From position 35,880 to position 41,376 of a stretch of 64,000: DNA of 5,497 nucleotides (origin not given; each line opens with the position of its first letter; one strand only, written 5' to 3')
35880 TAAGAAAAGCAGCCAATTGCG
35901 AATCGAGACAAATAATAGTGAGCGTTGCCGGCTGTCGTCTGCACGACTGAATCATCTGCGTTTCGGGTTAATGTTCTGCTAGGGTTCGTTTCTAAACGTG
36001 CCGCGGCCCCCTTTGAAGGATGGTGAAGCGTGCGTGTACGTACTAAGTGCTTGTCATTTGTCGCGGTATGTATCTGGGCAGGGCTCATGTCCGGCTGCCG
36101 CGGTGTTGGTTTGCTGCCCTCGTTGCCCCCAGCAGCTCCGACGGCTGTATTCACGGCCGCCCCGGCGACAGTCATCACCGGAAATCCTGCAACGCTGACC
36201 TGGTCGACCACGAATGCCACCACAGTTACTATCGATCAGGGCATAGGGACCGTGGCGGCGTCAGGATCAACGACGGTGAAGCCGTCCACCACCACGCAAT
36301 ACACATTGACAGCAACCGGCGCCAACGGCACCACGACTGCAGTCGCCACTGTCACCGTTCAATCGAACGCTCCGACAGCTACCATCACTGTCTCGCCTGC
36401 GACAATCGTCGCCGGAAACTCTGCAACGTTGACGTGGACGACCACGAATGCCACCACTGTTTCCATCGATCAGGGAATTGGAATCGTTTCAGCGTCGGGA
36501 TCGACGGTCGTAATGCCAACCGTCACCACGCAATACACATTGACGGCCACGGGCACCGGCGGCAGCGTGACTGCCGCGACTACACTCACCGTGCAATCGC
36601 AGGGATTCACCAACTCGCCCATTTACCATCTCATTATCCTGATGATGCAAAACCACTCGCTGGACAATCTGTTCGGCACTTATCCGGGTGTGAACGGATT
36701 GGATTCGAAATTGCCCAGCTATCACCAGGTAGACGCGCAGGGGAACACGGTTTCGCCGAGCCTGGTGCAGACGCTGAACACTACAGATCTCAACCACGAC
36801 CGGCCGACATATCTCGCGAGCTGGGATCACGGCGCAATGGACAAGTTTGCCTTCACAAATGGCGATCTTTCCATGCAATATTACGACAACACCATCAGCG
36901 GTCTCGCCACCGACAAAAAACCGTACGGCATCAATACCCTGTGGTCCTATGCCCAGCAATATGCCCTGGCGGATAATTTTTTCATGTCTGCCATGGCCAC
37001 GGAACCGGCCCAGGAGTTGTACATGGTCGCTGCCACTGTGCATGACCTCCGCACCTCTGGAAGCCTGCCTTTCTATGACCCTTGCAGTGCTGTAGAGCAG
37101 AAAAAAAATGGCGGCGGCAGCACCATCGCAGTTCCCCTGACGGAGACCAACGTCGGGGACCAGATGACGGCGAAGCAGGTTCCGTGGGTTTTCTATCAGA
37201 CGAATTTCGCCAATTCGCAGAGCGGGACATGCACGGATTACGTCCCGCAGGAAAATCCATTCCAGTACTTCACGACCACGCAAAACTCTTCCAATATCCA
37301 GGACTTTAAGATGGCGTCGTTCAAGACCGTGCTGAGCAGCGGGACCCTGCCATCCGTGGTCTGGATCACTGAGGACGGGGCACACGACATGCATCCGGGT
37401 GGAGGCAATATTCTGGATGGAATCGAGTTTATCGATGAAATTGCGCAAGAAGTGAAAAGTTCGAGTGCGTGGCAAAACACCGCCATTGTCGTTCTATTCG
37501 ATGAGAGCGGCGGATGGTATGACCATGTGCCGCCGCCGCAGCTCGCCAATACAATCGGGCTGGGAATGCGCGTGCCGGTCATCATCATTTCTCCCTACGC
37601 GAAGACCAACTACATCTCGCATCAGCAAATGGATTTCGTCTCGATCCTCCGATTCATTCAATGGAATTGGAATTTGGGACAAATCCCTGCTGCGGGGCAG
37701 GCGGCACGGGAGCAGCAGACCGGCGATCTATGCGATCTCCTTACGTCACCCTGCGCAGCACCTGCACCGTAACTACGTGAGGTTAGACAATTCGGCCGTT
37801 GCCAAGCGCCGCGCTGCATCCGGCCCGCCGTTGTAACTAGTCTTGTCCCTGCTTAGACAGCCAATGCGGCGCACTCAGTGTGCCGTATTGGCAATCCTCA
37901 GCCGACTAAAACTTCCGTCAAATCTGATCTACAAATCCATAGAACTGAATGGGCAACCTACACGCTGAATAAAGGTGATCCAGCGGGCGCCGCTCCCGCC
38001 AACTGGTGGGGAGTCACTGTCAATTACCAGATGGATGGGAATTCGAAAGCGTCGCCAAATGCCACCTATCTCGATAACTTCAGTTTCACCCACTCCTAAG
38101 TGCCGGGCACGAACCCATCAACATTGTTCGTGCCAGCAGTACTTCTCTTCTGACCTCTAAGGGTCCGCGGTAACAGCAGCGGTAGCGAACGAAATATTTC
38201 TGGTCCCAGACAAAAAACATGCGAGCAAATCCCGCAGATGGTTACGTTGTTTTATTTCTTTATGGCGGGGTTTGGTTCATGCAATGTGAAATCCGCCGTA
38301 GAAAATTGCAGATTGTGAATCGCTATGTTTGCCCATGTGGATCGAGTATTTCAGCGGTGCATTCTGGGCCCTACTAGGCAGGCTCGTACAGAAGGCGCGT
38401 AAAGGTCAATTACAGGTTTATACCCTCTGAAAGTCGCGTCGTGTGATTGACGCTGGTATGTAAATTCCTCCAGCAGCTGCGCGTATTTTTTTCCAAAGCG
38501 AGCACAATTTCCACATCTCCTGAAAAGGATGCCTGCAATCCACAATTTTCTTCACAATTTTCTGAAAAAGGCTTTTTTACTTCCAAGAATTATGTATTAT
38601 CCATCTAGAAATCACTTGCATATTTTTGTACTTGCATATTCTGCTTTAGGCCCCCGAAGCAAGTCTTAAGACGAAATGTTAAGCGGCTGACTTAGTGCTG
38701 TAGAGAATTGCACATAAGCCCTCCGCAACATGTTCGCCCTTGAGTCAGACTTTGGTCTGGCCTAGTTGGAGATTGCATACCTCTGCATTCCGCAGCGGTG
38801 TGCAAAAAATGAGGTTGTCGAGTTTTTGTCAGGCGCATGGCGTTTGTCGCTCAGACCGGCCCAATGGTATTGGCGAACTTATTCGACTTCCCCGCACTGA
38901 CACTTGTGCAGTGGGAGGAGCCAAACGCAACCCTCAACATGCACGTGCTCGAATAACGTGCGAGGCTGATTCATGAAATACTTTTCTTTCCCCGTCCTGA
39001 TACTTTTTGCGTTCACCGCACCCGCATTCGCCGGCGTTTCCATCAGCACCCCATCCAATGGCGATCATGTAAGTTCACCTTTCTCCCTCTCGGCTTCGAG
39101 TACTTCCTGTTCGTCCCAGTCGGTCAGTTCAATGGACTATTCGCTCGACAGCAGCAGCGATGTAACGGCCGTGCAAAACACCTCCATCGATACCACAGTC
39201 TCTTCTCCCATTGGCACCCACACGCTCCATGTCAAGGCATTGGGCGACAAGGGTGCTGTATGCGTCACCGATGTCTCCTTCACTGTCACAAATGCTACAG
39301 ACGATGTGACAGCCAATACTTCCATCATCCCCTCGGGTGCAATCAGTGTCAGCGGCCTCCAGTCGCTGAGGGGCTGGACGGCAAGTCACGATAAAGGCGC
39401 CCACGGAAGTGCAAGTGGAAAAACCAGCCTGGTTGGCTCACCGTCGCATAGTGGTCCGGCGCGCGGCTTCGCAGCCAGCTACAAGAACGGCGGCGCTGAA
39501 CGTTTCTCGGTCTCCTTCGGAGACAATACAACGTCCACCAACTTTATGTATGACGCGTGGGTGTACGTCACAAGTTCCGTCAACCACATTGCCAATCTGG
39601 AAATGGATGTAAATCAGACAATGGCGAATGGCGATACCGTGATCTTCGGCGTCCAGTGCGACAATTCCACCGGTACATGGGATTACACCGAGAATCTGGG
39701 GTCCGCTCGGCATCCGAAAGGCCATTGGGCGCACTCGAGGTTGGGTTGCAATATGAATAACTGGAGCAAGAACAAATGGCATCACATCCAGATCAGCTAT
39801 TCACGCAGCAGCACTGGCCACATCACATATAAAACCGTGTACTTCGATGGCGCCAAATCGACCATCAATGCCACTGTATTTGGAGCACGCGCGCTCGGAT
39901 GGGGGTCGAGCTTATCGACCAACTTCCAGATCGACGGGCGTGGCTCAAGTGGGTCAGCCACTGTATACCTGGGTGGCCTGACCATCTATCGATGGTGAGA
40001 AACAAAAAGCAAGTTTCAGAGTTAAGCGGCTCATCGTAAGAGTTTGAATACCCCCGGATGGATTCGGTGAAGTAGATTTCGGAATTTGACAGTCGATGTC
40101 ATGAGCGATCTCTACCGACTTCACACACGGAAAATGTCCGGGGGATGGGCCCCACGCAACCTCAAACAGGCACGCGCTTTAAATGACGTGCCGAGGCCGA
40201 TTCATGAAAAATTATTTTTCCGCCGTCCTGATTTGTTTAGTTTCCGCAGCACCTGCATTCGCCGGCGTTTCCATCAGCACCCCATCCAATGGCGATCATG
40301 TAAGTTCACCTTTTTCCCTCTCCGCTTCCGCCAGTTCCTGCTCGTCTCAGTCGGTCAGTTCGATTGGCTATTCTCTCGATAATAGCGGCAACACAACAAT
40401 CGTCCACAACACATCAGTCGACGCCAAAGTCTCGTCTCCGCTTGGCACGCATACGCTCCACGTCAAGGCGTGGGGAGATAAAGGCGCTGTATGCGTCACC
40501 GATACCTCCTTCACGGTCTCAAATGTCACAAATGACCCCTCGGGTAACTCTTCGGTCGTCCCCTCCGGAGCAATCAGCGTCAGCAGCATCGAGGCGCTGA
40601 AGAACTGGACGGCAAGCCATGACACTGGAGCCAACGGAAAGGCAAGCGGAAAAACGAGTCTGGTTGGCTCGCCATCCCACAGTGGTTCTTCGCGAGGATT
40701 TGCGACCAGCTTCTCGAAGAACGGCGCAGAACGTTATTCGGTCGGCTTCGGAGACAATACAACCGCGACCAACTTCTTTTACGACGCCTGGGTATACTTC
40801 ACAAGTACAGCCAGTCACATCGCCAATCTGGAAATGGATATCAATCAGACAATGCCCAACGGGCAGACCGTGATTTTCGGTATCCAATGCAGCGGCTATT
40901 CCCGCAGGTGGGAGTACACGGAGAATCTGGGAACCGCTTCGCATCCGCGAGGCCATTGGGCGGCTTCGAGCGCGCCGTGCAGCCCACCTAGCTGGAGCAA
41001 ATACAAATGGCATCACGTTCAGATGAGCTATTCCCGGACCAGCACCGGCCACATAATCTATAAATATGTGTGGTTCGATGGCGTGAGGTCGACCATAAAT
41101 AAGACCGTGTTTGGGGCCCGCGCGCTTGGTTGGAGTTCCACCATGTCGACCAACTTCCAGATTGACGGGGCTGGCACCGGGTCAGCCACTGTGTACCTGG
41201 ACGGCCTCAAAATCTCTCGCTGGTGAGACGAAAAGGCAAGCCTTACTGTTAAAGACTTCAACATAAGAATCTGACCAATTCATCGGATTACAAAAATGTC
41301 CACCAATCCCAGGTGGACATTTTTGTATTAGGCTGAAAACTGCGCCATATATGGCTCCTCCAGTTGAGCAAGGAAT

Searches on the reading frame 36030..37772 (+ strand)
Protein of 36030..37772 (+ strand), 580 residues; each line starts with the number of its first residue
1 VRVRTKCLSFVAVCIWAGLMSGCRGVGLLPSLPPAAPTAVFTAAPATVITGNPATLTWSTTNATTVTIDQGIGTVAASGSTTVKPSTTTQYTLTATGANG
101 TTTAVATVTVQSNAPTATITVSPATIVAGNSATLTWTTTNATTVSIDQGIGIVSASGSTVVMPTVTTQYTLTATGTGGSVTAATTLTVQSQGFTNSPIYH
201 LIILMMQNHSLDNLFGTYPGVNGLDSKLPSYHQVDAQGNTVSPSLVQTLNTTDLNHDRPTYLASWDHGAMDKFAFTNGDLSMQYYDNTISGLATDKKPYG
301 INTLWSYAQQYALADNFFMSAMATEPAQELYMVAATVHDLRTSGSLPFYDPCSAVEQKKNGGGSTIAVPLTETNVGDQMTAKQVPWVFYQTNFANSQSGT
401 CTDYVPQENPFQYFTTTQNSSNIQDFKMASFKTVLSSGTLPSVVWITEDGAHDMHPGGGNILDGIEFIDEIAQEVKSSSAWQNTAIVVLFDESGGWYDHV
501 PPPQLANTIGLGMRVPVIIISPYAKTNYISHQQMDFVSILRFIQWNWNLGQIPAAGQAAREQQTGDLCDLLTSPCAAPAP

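Call 9: search_protein_families(library=pfam, proteins=[window:36030-37772:+], max_evalue=0.001)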
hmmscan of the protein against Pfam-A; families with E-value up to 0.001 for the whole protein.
window:36030-37772:+ (580 aa): 1 family
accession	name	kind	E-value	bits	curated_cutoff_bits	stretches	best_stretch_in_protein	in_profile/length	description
PF04185.19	Phosphoesterase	-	2.7e-63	214.8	23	1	198-549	1-355/356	Phosphoesterase family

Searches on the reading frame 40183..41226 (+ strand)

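Call 4: search_protein_families(library=pfam, proteins=[window:40183-41226:+], max_evalue=0.01)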
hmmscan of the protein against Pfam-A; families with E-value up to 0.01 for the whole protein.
window:40183-41226:+ (347 aa): 1 family
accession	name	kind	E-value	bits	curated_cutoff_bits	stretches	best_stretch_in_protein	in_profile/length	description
PF17957.7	Big_7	-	0.0013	19.7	24.1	1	29-94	3-70/70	Bacterial Ig domain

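Call 7: search_protein_families(library=ncbifam, proteins=[window:40183-41226:+], max_evalue=0.01)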
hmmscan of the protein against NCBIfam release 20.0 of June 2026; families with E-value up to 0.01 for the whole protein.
window:40183-41226:+ (347 aa): 0 families
